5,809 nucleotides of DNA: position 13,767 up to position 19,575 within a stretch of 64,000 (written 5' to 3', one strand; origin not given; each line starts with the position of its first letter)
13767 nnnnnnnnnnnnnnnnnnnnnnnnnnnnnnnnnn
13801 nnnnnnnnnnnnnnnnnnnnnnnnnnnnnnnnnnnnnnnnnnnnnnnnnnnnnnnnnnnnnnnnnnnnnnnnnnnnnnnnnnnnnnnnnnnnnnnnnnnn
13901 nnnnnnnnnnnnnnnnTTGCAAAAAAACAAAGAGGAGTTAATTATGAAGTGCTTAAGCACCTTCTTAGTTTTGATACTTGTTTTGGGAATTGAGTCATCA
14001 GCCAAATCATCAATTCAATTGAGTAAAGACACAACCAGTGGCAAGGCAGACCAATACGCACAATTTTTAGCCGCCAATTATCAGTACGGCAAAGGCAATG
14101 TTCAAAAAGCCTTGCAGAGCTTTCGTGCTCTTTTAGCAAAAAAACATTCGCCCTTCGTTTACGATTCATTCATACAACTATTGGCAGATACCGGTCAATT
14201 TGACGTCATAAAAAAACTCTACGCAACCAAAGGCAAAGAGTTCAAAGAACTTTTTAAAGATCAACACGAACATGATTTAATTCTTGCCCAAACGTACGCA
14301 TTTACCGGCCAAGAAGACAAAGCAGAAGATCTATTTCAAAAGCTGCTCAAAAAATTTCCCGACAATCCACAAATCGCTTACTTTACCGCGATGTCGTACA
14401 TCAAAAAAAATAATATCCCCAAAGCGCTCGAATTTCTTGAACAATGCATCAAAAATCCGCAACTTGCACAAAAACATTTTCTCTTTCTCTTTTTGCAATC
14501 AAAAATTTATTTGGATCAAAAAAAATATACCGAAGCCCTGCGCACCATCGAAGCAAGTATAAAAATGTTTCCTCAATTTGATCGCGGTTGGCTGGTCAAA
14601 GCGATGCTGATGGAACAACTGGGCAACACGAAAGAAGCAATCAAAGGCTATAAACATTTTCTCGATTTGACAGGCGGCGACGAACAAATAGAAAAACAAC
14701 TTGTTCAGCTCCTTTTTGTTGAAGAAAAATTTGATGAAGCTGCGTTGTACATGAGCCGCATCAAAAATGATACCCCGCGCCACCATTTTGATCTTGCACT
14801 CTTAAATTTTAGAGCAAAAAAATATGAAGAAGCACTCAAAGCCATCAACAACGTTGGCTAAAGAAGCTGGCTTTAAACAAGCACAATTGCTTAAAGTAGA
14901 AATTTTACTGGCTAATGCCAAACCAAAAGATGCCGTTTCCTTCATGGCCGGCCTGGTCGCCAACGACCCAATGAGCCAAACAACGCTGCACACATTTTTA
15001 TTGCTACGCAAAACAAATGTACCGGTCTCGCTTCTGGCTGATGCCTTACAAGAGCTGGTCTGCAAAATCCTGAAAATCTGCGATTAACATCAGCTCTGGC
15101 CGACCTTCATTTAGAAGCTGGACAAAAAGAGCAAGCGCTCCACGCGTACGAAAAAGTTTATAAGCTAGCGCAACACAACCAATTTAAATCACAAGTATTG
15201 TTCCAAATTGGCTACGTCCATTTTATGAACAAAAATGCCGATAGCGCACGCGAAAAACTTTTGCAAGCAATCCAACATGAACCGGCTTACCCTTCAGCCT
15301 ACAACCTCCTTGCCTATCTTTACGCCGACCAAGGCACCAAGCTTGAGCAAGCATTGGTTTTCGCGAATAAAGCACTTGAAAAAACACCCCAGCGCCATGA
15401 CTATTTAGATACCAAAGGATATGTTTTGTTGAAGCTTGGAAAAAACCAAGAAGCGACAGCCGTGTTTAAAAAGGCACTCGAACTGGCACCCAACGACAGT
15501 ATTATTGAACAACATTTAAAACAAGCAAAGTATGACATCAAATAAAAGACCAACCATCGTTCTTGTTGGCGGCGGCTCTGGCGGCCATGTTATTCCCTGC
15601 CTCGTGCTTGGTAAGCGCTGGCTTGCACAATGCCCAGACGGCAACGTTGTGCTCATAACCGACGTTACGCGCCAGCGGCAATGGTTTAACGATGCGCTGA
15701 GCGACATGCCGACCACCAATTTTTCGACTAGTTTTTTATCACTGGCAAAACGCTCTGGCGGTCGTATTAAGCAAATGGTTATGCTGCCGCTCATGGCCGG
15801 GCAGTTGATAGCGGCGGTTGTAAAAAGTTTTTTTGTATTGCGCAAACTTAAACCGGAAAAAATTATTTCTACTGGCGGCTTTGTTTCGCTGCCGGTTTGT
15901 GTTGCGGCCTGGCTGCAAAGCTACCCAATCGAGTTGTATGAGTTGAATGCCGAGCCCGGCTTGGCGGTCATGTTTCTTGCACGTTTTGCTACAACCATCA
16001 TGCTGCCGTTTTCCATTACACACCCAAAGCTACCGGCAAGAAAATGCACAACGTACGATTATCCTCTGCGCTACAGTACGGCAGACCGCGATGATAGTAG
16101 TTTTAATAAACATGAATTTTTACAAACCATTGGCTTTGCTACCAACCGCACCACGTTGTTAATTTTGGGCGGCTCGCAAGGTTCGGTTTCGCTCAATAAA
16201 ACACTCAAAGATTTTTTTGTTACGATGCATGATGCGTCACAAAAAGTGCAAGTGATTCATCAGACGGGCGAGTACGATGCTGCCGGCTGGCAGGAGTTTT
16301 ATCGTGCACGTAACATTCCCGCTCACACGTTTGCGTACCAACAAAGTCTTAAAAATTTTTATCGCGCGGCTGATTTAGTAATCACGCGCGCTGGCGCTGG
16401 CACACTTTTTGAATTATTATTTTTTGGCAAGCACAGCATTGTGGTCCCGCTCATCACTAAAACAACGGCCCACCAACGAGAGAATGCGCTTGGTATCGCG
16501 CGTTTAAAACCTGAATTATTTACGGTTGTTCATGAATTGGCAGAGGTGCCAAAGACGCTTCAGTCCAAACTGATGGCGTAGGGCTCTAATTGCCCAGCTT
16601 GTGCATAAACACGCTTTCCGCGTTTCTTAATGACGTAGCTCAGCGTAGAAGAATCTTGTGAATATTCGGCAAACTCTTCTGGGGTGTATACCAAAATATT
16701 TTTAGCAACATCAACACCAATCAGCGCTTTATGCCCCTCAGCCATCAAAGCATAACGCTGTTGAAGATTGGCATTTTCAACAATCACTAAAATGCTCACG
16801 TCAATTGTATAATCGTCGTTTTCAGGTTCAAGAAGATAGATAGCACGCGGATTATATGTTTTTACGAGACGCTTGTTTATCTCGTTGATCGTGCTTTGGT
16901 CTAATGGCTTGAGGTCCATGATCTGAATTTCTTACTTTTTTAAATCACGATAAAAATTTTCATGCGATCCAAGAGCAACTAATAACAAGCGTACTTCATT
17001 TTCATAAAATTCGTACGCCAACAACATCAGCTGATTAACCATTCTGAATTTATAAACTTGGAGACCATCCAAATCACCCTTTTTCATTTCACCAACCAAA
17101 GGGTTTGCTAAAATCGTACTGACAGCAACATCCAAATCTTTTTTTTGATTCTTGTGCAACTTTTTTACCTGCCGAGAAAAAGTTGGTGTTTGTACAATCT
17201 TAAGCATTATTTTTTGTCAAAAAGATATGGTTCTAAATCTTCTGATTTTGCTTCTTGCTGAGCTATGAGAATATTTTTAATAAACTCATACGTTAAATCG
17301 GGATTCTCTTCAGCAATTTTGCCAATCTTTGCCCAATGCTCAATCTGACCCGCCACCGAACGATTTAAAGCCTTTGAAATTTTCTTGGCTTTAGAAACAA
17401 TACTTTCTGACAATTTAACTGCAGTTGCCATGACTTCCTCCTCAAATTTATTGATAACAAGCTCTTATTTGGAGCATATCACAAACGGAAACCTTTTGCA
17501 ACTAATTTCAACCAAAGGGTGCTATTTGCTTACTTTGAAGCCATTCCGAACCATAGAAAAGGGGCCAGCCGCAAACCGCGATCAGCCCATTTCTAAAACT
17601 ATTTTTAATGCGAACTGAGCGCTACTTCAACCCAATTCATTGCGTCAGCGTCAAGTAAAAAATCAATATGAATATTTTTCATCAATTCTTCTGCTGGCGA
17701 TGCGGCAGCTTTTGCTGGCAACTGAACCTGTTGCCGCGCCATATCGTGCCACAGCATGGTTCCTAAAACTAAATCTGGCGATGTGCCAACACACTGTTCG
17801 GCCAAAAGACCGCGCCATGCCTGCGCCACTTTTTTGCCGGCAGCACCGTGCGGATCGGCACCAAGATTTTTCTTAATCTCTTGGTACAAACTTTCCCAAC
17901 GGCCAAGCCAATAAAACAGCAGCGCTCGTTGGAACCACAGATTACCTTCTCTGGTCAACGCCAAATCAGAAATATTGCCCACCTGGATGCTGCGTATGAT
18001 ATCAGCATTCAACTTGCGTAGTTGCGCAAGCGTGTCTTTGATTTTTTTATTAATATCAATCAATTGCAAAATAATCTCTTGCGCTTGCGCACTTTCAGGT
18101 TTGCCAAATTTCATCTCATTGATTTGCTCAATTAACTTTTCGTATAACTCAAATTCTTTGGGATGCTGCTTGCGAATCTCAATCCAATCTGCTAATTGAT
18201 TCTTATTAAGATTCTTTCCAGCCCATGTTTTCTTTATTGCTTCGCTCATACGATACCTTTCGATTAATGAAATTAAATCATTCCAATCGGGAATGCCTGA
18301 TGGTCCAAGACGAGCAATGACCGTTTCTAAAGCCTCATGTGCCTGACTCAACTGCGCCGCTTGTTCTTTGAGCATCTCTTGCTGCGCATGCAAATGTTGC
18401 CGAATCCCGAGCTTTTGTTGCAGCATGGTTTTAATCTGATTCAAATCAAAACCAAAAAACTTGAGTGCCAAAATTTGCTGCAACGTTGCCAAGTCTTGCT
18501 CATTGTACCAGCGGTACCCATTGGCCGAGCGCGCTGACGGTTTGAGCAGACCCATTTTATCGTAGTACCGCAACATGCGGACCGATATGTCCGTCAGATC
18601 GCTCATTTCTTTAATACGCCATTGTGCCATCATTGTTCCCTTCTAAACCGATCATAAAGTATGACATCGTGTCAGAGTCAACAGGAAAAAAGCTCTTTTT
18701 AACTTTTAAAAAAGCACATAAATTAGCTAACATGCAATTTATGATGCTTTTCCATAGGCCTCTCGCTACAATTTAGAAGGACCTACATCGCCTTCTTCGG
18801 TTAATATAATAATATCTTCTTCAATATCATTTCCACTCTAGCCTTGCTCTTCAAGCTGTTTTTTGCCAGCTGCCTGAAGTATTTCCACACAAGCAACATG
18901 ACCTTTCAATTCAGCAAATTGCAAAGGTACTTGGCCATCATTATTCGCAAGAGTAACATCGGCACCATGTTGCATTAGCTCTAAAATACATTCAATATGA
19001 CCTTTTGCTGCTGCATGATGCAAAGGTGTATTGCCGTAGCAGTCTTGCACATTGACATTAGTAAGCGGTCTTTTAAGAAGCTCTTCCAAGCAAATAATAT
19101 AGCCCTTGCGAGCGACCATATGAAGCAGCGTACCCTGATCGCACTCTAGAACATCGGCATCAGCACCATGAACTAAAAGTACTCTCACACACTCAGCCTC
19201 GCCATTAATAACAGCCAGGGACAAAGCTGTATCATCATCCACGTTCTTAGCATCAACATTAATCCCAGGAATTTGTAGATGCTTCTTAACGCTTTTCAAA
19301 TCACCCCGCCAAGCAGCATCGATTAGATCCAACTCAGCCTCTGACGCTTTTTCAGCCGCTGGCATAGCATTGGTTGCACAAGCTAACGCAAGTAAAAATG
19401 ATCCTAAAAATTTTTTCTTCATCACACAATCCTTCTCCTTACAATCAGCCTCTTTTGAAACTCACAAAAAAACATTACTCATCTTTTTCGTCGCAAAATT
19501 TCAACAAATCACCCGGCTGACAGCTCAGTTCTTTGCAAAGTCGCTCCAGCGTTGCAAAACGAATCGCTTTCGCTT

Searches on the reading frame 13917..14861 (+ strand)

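Call 89: search_protein_families(library=pfam, proteins=[window:13917-14861:+], max_evalue=0.0001)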
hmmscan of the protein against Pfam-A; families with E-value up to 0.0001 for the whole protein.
window:13917-14861:+ (314 aa): 22 families
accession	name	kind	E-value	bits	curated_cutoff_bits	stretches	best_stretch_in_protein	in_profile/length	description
PF07719.23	TPR_2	-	1e-20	72.5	27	0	123-150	7-34/34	Tetratricopeptide repeat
PF13432.12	TPR_16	-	4.2e-19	69.1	32.7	0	194-243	3-52/65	Tetratricopeptide repeat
PF13428.12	TPR_14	-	1.3e-18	66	23.5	1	121-155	5-39/44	Tetratricopeptide repeat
PF14559.12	TPR_19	-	2.9e-15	56.8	25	1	131-176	5-50/68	Tetratricopeptide repeat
PF13174.12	TPR_6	-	1.3e-14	54.2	26.3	0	121-149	4-32/33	Tetratricopeptide repeat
PF12895.13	ANAPC3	-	1.8e-14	54.2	27.2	1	131-212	3-80/82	Anaphase-promoting complex, cyclosome, subunit 3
PF13181.12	TPR_8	-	2.6e-11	43.2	25.7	0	191-220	4-33/34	Tetratricopeptide repeat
PF13371.12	TPR_9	-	1.5e-10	41.4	35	1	197-259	4-66/73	Tetratricopeptide repeat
PF13424.12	TPR_12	-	7.3e-10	39.4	30.1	0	123-179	9-73/77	Tetratricopeptide repeat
PF24575.1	TPR_Slam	-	5.3e-09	36.9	35.2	0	227-276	52-101/104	Surface lipoprotein assembly modifier, N-terminal TPR repeats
PF00515.34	TPR_1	-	5.3e-09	36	27.8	0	158-179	8-29/34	Tetratricopeptide repeat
PF13429.12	TPR_15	-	1.2e-08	35.1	26.2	0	59-152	90-181/280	Tetratricopeptide repeat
PF25058.1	ARM_TT21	-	1.3e-08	35.4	27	0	112-177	52-120/155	Tetratricopeptide repeat protein 21 ARM repeat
PF23914.1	TPR_CcmH_CycH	-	2.6e-08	34.3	42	0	215-310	43-141/158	Cytochrome c-type biogenesis protein H TPR domain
PF13431.12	TPR_17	-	2.5e-07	30.9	24.4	0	139-171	1-33/34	Tetratricopeptide repeat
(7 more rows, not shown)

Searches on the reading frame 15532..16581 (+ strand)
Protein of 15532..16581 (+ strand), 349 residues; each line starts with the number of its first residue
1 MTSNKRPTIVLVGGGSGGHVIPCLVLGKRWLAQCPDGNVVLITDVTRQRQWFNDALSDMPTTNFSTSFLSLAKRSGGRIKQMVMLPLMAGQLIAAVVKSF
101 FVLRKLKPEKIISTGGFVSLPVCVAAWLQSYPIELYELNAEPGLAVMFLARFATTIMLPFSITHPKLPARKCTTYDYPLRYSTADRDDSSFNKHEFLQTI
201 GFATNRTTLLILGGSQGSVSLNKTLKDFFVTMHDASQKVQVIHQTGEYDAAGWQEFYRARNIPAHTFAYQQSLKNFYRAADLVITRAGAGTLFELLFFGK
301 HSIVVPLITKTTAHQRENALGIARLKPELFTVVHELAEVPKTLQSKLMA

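Call 89: search_protein_families(library=pfam, proteins=[window:15532-16581:+], max_evalue=0.0001)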
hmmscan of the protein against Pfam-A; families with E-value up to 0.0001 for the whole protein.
window:15532-16581:+ (349 aa): 2 families
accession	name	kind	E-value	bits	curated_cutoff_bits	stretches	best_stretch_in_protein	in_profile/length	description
PF04101.22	Glyco_tran_28_C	-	4.3e-28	98.9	22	1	208-347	1-137/166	Glycosyltransferase family 28 C-terminal domain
PF03033.26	Glyco_transf_28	-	4.5e-17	62.9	26.2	1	9-157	1-138/139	Glycosyltransferase family 28 N-terminal domain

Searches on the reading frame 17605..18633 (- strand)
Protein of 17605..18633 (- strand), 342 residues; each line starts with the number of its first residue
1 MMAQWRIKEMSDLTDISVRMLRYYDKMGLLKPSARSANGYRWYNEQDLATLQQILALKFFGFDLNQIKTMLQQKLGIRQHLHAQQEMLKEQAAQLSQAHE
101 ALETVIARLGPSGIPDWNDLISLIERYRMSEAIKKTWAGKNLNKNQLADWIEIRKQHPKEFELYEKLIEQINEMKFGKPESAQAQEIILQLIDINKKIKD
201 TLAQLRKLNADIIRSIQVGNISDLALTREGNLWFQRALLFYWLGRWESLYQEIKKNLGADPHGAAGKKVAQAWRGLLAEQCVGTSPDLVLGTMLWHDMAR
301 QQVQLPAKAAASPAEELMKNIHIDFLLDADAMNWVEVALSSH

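Call 89: search_protein_families(library=pfam, proteins=[window:17605-18633:-], max_evalue=0.0001)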
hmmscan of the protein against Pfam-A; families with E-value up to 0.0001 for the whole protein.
window:17605-18633:- (342 aa): 2 families
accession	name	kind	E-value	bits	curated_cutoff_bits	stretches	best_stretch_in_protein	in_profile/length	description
PF00376.29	MerR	-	7.6e-16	58.1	28.2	1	6-43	1-38/38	MerR family regulatory protein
PF13411.12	MerR_1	-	2.1e-15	57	21.6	1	6-73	2-68/69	MerR HTH family regulatory protein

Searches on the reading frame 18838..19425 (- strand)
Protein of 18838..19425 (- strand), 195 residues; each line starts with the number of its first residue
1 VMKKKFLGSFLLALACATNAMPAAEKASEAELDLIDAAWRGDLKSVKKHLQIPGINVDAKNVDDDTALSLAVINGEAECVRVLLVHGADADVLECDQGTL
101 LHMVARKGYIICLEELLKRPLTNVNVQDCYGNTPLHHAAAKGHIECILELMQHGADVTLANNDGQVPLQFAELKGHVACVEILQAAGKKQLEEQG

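Call 89: search_protein_families(library=pfam, proteins=[window:18838-19425:-], max_evalue=0.0001)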
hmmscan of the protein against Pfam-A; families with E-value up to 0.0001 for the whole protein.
window:18838-19425:- (195 aa): 6 families
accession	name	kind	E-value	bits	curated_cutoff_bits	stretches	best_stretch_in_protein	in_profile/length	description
PF12796.13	Ank_2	-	1e-27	96.9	27.3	2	101-187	1-83/90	Ankyrin repeats (3 copies)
PF00023.36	Ank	-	9.5e-23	79.5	21.1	1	130-162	1-33/33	Ankyrin repeat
PF13637.12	Ank_4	-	9e-20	70.8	22.7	2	135-183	1-49/50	Ankyrin repeats (many copies)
PF13857.12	Ank_5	-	1.1e-17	64.4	27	1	123-171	8-56/56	Ankyrin repeats (many copies)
PF13606.12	Ank_3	-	3e-14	51.9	22.3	1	130-157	1-28/30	Ankyrin repeat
PF24521.3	Ank_KRIT1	-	3.6e-05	23.9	80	0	33-89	21-72/149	KRIT1 ankyrin-repeats domain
